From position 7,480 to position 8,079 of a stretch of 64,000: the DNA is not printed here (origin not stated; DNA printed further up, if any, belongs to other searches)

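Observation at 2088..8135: Integrative island that targets the start codon of the EVE gene and carries sialic-acid cargo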

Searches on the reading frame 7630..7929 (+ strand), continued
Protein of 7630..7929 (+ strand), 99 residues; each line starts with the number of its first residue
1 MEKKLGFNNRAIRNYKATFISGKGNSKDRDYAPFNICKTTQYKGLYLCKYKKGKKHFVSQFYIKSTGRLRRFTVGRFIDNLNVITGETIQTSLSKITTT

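Call 86: predict_structure(alignment_id=A2)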
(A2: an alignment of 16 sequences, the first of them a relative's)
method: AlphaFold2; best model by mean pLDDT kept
length: 566 residues; sequences in the alignment: 16
mean_pLDDT: 69.4   pTM: 0.43
mean pLDDT of the five models: 69.4, 68.5, 67.7, 67.7, 66.7
residues with pLDDT >= 90: 32; 70-90: 298; 50-70: 117; < 50: 119
segments of 3 or more residues with pLDDT < 50: 1-27, 81-94, 123-128, 148-159, 311-319, 426-436, 452-463, 465-472, 532-535, 537-542, 562-566
pLDDT, mean of each block of 10 residues (from residue 1): 37 46 47 67 71 69 81 69 38 49 75 77 52 89 64 43 71 75 56 76 76 87 82 66 90 84 84 84 84 62 67 45 80 80 83 84 89 87 91 80 90 85 53 48 72 44 44 66 86 70 79 77 66 41 72 75 37
secondary structure, 60 per line:
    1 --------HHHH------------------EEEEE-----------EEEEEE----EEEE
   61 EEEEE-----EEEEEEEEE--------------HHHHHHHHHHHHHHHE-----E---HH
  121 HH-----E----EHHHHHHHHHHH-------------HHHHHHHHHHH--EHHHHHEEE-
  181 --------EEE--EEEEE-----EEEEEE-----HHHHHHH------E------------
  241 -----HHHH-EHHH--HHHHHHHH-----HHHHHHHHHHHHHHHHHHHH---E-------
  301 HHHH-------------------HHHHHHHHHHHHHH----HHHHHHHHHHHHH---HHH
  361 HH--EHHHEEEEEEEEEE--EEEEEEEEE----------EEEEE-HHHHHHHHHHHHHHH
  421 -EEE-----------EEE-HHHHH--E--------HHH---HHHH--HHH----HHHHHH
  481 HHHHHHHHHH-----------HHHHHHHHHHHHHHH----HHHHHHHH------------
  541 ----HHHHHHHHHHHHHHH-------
elements in order: H9-12 E31-35 E47-52 E57-65 E71-79 H94-108 H119-122 H134-144 H158-168 H172-176 E177-179 E189-191 E194-198 E204-209 H215-221 H246-249 H257-264 H270-289 H301-304 H324-337 H342-354 H358-362 E369-378 E381-389 E400-404 H406-420 E422-424 E436-438 H440-444 H462-465 H475-490 H502-516 H521-528 H545-559

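Call 88: fold_search(model_id=the predicted structure, library=pdb)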
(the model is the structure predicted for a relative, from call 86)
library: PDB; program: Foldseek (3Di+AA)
matches with E <= 10: 114; with E <= 0.001: 5
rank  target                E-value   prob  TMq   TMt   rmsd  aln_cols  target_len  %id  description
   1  5jjv_A                8.5e-05  1.00  0.26  0.37   9.5       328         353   13  Crystal structure of XerH site-specific recombinase bound to palindromic difH substrate: post-cleavage complex (released 2016-12-28)
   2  5jk0_D                3.7e-04  1.00  0.26  0.38  11.8       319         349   14  Crystal structure of XerH site-specific recombinase bound to difH substrate: pre-cleavage complex (released 2016-12-28)
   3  5jk0_C                6.0e-04  1.00  0.25  0.37   8.3       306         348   13  Crystal structure of XerH site-specific recombinase bound to difH substrate: pre-cleavage complex (released 2016-12-28)
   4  5jjv_B                7.3e-04  1.00  0.24  0.35  10.1       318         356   14  Crystal structure of XerH site-specific recombinase bound to palindromic difH substrate: post-cleavage complex (released 2016-12-28)
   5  5jk0_A                8.9e-04  1.00  0.25  0.36   9.1       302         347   15  Crystal structure of XerH site-specific recombinase bound to difH substrate: pre-cleavage complex (released 2016-12-28)
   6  5jk0_B                1.0e-03  1.00  0.25  0.36   9.4       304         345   14  Crystal structure of XerH site-specific recombinase bound to difH substrate: pre-cleavage complex (released 2016-12-28)
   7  5j0n_F                1.2e-03  1.00  0.31  0.46  20.3       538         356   12  Lambda excision HJ intermediate (released 2017-02-08)
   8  6en0_B                1.7e-03  1.00  0.25  0.40  13.6       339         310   13  Structure of the Tn1549 transposon Integrase (aa 82-397) in complex with circular intermediate DNA (CI5-DNA) (released 2018-04-04)
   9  5j0n_G                4.5e-03  1.00  0.28  0.43   7.7       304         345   14  Lambda excision HJ intermediate (released 2017-02-08)
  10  1drg_A                6.6e-03  1.00  0.24  0.38  10.0       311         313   12  CRYSTAL STRUCTURE OF TRIMERIC CRE RECOMBINASE-LOX COMPLEX (released 2001-10-19)
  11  5u91_E                6.6e-03  1.00  0.24  0.37  10.3       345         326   12  Crystal structure of Tre/loxLTR complex (released 2017-07-26)
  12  1f44_A                8.4e-03  1.00  0.25  0.39   9.6       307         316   13  CRYSTAL STRUCTURE OF TRIMERIC CRE RECOMBINASE-LOX COMPLEX (released 2001-10-12)
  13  2hoi_A                9.7e-03  0.99  0.24  0.37  10.5       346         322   13  Crystal structure of the tetrameric pre-cleavage synaptic complex in the cre-loxp site-specific recombination (released 2007-06-26)
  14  1ma7_A                1.2e-02  1.00  0.26  0.41   9.9       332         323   12  Crystal structure of Cre site-specific recombinase complexed with a mutant DNA substrate, LoxP-A8/T27 (released 2003-07-08)
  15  5u91_B                1.6e-02  0.99  0.24  0.36  10.4       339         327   14  Crystal structure of Tre/loxLTR complex (released 2017-07-26)
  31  3ju0                  8.8e-02  0.98  0.10  0.45   9.0        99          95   16  Structure of the arm-type binding domain of HAI7 integrase (released 2009-10-06)
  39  3rmp_C                1.7e-01  0.96  0.09  0.49   6.8        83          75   13  Structural basis for the recognition of attP substrates by P4-like integrases (released 2012-04-25)
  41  3jtz                  1.9e-01  0.99  0.10  0.60   6.5        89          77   15  Structure of the arm-type binding domain of HPI integrase (released 2009-10-06)
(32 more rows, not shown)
